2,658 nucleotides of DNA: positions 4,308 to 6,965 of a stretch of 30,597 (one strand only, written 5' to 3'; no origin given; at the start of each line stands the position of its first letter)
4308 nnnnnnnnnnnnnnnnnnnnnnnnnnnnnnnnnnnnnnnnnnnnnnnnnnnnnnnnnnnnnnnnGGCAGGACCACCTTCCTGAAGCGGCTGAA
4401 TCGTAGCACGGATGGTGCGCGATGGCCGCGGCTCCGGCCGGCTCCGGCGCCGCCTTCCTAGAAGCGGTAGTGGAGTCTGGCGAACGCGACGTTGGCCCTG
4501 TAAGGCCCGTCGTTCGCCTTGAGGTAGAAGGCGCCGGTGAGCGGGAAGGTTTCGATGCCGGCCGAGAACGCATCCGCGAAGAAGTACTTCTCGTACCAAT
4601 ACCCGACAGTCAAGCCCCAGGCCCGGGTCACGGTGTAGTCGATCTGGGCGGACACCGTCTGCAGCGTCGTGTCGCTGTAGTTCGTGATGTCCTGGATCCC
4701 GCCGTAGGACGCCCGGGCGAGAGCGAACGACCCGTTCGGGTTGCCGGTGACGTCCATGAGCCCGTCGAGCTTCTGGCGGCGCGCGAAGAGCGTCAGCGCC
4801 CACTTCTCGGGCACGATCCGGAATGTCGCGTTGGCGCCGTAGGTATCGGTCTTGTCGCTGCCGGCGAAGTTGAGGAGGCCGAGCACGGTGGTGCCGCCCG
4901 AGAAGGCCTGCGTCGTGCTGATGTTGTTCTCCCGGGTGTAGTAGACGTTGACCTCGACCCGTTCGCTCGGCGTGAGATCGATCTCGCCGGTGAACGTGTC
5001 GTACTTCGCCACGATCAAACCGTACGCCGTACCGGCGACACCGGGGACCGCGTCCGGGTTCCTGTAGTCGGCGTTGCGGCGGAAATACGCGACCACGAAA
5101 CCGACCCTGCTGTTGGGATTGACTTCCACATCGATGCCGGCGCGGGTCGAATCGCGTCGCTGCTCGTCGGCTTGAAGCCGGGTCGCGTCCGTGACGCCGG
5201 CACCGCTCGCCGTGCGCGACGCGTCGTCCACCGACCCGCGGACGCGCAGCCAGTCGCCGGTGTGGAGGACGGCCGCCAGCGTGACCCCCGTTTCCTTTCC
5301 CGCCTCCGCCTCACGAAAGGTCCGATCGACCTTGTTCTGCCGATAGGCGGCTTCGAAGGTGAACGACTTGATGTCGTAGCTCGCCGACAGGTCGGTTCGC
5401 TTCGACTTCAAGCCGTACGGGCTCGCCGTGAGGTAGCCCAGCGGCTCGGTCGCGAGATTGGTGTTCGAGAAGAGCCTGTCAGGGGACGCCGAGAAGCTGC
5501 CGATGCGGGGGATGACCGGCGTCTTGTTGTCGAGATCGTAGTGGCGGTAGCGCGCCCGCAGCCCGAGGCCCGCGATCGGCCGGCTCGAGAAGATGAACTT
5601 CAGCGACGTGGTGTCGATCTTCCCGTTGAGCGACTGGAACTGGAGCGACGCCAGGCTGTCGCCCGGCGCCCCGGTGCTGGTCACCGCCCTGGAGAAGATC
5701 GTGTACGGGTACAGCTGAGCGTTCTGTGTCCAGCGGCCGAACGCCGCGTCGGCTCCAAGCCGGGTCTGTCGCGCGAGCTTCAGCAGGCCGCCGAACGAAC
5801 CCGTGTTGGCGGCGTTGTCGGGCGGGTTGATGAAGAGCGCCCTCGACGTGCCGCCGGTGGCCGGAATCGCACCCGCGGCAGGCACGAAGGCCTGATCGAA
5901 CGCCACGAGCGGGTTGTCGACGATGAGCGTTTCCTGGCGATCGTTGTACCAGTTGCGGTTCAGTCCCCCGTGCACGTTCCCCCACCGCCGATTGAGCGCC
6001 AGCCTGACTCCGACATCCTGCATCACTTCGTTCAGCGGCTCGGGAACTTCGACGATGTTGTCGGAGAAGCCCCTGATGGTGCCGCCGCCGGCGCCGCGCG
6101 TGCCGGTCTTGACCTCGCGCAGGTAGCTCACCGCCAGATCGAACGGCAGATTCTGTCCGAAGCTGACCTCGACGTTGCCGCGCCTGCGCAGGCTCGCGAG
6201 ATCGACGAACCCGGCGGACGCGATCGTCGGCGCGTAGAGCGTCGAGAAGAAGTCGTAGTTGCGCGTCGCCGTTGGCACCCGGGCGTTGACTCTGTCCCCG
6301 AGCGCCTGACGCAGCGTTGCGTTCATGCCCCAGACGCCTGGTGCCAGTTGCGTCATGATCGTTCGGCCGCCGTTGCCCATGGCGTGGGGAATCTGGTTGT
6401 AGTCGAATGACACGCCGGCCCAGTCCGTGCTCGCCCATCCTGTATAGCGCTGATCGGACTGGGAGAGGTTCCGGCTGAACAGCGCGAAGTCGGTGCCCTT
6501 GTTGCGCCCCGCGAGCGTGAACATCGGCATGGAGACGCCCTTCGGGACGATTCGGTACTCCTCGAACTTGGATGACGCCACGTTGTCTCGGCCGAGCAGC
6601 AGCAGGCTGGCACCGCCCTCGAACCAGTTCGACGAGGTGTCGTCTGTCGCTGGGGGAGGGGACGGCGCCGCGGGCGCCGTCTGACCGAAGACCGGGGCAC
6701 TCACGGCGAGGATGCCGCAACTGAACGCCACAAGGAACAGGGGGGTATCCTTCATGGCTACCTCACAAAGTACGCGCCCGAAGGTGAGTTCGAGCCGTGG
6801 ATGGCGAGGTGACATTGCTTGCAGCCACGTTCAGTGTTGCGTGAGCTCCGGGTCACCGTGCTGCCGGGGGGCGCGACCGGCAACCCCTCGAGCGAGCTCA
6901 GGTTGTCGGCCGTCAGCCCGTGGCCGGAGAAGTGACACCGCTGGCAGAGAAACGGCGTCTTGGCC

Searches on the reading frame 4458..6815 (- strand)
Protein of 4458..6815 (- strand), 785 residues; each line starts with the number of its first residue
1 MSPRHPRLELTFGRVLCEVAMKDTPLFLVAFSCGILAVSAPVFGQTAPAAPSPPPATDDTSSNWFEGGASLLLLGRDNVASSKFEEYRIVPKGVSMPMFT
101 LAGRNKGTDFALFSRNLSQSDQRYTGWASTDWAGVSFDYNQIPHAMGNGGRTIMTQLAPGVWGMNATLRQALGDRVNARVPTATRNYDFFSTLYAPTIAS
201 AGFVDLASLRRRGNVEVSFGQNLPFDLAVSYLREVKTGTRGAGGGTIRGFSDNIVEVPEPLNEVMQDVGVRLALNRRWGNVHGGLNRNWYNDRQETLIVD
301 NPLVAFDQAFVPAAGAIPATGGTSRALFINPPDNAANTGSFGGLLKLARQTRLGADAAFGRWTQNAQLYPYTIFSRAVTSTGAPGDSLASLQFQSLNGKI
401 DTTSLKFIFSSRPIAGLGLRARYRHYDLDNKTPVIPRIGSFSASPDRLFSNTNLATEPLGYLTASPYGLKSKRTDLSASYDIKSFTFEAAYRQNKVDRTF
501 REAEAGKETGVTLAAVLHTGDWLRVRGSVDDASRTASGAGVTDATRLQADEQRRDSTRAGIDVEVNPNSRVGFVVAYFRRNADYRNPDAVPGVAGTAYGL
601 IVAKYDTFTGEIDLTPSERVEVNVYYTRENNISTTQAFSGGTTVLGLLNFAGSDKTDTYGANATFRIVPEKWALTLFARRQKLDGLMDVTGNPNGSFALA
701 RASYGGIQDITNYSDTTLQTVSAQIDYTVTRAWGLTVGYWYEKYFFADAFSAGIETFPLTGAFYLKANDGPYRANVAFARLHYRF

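Call 6: search_protein_families(library=pfam, proteins=[window:4458-6815:-])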
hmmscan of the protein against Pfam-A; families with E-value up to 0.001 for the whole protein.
window:4458-6815:- (785 aa): 1 family
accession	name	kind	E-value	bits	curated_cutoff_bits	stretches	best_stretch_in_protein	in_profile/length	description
PF11854.14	MtrB_PioB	-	3.5e-41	141.9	23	1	108-785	36-635/635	Putative outer membrane beta-barrel porin, MtrB/PioB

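Call 11: search_protein_families(library=ncbifam, proteins=[window:4458-6815:-], max_evalue=0.01)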
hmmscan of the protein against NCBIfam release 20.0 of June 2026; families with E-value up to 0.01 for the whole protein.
window:4458-6815:- (785 aa): 2 families
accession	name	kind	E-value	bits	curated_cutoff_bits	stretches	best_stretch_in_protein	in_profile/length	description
TIGR03509.1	OMP_MtrB_PioB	subfamily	1.1e-25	90.2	240.05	1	204-785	124-662/662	MtrB/PioB family decaheme-associated outer membrane protein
NF041027.1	GSU2204_Se_pt_1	equivalog_domain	1.1e-05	24.5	350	0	399-509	310-421/580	GSU2204 family CXXCH-containing (seleno)protein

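Call 18: find_related_loci(query=window:4458-6815:-, collection=genome_contigs, flank=10000)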
Query window:4458-6815:- (785 aa) in genome_contigs; peptide patterns used: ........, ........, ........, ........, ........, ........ (x = any residue, [..] = any of these).
43 stretches matched a pattern; 28 encode a relative of the query (tblastn E <= 1e-3); 28 distinct loci.
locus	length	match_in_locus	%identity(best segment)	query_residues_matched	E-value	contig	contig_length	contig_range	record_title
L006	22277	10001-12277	64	20-785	0e+0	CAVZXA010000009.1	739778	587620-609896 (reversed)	MAG: uncultured Acidobacteriota bacterium isolate MFD04651.bin.2.95 genome assembly, contig: contig_714, whole genome sh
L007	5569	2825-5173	56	13-785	0e+0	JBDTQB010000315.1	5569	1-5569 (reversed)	MAG: Vicinamibacteria bacterium isolate cluster3_bin.211 NODE_80479_length_5569_cov_11.042982, whole genome shotgun sequ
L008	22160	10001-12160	52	67-785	0e+0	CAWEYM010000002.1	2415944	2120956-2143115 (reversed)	MAG: uncultured Acidobacteriota bacterium isolate MFD05942.bin.1.97 genome assembly, contig: contig_17819, whole genome 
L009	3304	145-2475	49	13-785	0e+0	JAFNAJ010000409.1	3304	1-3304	MAG: Acidobacteria bacterium isolate CTSoil_015 scaffold_32697, whole genome shotgun sequence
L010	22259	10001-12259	48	21-785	0e+0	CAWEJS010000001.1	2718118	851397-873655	MAG: uncultured Acidobacteriota bacterium isolate MFD05942.bin.1.7 genome assembly, contig: contig_22890, whole genome s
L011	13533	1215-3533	48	20-785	0e+0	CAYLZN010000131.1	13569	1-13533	MAG TPA_asm: uncultured Vicinamibacteraceae bacterium isolate binchicken_co16_328 genome assembly, contig: NODE_7609_len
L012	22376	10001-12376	46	7-785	0e+0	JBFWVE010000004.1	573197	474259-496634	MAG: Vicinamibacteria bacterium isolate CA_2019_TPBF_87 NODE_106_length_573197_cov_18.842531_TPBF, whole genome shotgun 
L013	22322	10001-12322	47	21-785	0e+0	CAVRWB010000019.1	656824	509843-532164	MAG: uncultured Acidobacteriota bacterium isolate MFD02159.bin.2.26 genome assembly, contig: contig_8764, whole genome s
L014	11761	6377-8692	47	21-785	0e+0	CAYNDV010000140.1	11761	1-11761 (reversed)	MAG TPA_asm: uncultured Vicinamibacterales bacterium isolate binchicken_co115_131 genome assembly, contig: NODE_8288_len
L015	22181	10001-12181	48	73-785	0e+0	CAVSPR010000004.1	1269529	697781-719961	MAG: uncultured Acidobacteriota bacterium isolate MFD02979.bin.2.94 genome assembly, contig: contig_29843, whole genome 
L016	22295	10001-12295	46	21-785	0e+0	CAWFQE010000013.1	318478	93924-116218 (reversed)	MAG: uncultured Acidobacteriota bacterium isolate MFD05942.bin.1.240 genome assembly, contig: contig_95999, whole genome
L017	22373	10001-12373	45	21-785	0e+0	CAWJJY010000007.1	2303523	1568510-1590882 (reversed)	MAG: uncultured Acidobacteriota bacterium isolate MFD05942.bin.1.17 genome assembly, contig: contig_6029, whole genome s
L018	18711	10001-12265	44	31-785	0e+0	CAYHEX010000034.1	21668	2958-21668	MAG TPA_asm: uncultured Solibacteraceae bacterium isolate ERP119702_co1_137 genome assembly, contig: NODE_2589_length_21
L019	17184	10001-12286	44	21-785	0e+0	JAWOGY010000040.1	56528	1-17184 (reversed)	MAG: Vicinamibacterales bacterium isolate CWP4-1.bin.183 k191_2331374, whole genome shotgun sequence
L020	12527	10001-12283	42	32-785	0e+0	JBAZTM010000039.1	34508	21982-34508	MAG: Gemmatimonadaceae bacterium isolate SO_2017_GW1_202 NODE_5577_length_34508_cov_1.671912_OW334_2017, whole genome sh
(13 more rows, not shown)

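Call 51: search_solved_structures(query=window:4458-6815:-, max_evalue=0.01)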
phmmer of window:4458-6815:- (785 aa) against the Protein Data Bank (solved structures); distinct sequences matched with E-value up to 0.01: 0.
